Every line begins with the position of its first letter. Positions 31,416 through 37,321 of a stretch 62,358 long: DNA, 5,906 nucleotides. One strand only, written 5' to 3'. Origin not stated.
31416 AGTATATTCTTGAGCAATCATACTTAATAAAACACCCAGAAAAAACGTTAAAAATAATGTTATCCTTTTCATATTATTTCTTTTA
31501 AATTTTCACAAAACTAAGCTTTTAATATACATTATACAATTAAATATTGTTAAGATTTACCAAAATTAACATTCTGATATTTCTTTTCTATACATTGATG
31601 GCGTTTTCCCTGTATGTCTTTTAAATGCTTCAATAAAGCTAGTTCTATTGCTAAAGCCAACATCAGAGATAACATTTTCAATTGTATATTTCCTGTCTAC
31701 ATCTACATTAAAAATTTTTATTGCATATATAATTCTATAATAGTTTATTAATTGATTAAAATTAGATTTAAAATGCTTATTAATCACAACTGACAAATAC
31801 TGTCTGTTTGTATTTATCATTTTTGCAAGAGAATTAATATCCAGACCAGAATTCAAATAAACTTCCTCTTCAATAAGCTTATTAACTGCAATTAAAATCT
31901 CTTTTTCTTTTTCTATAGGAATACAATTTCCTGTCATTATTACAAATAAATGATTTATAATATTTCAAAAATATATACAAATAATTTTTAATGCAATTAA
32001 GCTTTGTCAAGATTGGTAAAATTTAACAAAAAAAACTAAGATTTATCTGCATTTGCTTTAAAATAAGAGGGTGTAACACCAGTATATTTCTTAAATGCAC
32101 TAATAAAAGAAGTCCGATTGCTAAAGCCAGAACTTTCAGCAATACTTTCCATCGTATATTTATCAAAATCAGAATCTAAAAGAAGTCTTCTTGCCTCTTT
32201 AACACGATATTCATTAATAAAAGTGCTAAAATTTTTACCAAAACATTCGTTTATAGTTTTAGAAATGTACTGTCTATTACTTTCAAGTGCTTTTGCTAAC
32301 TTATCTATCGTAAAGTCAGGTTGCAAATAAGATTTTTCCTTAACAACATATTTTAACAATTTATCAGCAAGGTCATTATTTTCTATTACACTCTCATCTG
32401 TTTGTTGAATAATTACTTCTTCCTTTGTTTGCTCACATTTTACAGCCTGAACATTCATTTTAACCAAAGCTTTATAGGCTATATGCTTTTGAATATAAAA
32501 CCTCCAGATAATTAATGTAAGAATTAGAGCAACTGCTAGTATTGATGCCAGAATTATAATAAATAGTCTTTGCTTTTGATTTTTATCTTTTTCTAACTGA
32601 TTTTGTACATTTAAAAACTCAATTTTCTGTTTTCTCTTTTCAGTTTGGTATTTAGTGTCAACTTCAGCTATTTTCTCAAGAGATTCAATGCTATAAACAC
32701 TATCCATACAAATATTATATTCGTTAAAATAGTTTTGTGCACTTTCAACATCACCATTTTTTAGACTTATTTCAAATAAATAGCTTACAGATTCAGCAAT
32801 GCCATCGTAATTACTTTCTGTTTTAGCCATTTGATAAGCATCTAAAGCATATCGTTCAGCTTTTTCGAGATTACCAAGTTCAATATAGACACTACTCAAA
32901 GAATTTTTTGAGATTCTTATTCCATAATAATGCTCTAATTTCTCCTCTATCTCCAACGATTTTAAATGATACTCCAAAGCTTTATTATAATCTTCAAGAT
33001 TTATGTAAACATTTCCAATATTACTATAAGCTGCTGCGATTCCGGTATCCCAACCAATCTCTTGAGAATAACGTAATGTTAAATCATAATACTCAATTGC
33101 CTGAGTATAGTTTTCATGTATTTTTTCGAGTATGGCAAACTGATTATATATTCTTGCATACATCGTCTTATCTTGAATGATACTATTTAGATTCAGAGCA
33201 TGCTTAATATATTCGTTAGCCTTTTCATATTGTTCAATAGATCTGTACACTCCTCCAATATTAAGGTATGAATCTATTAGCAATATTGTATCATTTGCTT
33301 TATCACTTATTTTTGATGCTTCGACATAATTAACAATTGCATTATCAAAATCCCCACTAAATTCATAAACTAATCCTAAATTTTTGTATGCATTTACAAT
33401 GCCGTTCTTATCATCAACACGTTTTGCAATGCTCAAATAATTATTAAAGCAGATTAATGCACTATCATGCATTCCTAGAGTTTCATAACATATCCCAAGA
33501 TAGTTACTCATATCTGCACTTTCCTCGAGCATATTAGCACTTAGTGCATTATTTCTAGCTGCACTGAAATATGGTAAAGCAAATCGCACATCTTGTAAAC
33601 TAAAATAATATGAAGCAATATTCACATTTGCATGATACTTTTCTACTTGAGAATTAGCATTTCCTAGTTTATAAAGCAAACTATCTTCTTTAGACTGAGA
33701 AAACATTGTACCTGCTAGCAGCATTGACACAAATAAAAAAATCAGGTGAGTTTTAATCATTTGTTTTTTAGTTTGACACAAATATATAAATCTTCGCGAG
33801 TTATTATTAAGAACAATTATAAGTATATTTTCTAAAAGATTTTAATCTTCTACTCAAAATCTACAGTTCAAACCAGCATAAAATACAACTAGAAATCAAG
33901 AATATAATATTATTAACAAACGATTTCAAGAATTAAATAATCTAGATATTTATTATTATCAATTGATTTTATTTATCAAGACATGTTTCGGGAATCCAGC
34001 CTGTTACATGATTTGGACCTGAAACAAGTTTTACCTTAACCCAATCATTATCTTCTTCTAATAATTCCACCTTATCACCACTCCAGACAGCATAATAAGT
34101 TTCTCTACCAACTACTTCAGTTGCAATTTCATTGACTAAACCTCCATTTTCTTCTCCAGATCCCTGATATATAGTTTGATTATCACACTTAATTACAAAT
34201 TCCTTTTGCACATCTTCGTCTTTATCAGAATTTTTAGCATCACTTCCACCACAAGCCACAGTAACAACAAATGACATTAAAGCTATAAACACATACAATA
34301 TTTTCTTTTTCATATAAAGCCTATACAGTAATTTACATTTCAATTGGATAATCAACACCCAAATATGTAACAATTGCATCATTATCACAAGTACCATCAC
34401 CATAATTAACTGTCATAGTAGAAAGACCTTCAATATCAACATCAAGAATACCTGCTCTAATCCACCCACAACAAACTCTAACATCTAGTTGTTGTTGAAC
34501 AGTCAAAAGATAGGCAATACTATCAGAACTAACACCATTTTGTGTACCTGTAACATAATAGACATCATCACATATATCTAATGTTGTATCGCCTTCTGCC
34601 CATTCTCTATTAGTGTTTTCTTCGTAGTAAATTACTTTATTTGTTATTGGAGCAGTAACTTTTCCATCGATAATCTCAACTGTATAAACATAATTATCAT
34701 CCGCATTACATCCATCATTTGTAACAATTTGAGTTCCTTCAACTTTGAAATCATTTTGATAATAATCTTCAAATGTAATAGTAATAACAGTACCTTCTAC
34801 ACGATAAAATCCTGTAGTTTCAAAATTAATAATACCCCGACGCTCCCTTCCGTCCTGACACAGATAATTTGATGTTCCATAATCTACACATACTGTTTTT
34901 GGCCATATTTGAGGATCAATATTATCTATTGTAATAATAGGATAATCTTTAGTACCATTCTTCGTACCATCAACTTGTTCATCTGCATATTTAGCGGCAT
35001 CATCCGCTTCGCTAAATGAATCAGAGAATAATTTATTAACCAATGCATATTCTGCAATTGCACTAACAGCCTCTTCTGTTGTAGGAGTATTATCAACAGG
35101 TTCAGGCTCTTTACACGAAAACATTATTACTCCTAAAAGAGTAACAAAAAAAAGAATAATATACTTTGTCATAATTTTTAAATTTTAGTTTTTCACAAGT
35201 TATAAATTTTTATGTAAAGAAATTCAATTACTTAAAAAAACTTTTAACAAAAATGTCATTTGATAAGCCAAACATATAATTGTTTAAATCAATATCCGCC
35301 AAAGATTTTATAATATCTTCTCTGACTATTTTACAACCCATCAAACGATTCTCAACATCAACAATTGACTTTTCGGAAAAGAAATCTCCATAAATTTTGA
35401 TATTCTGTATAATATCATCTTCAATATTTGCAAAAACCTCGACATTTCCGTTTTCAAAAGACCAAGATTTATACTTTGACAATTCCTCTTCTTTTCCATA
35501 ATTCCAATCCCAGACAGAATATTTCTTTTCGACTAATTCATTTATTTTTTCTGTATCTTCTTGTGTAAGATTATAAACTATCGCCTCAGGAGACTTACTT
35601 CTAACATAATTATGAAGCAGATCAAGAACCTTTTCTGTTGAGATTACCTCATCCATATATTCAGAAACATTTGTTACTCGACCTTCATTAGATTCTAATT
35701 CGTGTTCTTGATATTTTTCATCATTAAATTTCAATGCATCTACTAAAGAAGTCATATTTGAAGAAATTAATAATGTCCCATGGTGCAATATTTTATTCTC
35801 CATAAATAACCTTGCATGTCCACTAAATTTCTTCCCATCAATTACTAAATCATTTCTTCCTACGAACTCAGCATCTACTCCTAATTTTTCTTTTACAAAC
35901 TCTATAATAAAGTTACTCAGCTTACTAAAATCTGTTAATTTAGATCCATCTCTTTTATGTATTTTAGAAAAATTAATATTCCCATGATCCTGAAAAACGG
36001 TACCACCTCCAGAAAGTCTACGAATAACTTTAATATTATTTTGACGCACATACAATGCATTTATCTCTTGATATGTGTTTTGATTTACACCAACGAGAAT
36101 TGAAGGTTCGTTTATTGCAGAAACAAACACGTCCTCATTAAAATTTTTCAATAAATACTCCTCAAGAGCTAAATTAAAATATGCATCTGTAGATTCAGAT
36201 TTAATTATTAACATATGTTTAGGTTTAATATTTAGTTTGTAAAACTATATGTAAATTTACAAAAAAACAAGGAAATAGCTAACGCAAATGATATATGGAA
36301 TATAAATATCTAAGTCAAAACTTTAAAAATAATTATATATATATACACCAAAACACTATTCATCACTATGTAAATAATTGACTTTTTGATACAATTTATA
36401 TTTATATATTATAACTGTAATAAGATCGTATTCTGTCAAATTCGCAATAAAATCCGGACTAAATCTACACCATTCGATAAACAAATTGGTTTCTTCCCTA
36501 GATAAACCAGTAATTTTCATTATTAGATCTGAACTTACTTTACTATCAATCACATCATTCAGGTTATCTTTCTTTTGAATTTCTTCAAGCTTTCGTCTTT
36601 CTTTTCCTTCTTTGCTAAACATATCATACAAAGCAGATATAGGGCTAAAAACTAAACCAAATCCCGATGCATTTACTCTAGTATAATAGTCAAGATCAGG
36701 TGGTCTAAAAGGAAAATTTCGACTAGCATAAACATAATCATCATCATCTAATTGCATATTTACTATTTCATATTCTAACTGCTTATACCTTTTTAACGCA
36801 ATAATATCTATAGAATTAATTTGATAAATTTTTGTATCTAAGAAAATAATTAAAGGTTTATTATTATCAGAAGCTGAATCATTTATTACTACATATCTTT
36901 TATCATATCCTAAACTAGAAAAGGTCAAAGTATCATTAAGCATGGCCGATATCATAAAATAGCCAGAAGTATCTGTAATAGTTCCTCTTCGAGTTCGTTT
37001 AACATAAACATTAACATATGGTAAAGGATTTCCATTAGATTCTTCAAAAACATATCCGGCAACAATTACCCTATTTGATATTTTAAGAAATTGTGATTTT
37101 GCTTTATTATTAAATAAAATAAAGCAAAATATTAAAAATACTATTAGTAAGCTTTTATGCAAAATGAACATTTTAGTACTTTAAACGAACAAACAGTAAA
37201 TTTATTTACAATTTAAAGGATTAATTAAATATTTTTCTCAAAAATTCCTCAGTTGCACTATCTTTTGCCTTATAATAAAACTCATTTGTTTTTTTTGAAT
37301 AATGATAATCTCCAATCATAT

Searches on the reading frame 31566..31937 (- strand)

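Call 35: search_protein_families(library=pfam, proteins=[window:31566-31937:-], max_evalue=0.00001)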
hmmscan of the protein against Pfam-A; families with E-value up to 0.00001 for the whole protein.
window:31566-31937:- (123 aa): 2 families
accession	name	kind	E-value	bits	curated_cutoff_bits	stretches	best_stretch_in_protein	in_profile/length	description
PF12833.13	HTH_18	-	1.4e-14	54.6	33.6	1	37-118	1-79/80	Helix-turn-helix domain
PF00165.29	HTH_AraC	-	9.5e-10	38.8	26.6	1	83-118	8-42/42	Bacterial regulatory helix-turn-helix proteins, AraC family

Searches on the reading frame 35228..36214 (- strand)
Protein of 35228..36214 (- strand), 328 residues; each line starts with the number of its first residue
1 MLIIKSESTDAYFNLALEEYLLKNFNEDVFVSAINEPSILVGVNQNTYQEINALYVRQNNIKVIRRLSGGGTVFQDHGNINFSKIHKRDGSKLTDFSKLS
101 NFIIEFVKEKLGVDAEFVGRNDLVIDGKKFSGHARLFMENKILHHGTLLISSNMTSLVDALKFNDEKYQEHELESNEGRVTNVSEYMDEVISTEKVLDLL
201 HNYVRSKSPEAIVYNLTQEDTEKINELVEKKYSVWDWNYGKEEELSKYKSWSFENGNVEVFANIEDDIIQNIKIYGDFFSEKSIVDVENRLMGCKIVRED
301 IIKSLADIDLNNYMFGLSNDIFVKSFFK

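Call 35: search_protein_families(library=pfam, proteins=[window:35228-36214:-], max_evalue=0.00001)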
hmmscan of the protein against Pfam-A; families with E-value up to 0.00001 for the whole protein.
window:35228-36214:- (328 aa): 2 families
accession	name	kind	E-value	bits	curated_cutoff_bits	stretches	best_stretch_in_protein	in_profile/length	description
PF21948.1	LplA-B_cat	-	1.5e-52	178.9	27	1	10-202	1-197/200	Lipoyl protein ligase A/B catalytic domain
PF10437.14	Lip_prot_lig_C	-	5.9e-19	68.2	24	1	246-324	5-83/85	Bacterial lipoate protein ligase C-terminus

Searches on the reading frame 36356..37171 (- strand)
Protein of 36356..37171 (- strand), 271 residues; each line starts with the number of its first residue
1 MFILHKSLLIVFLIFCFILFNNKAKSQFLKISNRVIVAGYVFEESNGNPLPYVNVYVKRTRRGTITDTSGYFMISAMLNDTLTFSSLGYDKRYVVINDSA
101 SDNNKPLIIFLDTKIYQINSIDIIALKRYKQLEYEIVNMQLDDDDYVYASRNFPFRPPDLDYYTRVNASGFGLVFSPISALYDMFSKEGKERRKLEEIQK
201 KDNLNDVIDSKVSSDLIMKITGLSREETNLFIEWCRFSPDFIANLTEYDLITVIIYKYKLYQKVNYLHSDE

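Call 36: search_protein_families(library=pfam, proteins=[window:36356-37171:-], max_evalue=0.00001)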
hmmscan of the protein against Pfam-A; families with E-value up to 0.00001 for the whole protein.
window:36356-37171:- (271 aa): 2 families
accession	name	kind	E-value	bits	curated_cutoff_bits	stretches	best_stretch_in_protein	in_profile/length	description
PF13715.12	CarbopepD_reg_2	-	2.8e-16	59.8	32.2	1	37-120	1-85/88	CarboxypepD_reg-like domain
PF13620.12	CarboxypepD_reg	-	1.7e-08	35.1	32.3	1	37-94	2-64/82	Carboxypeptidase regulatory-like domain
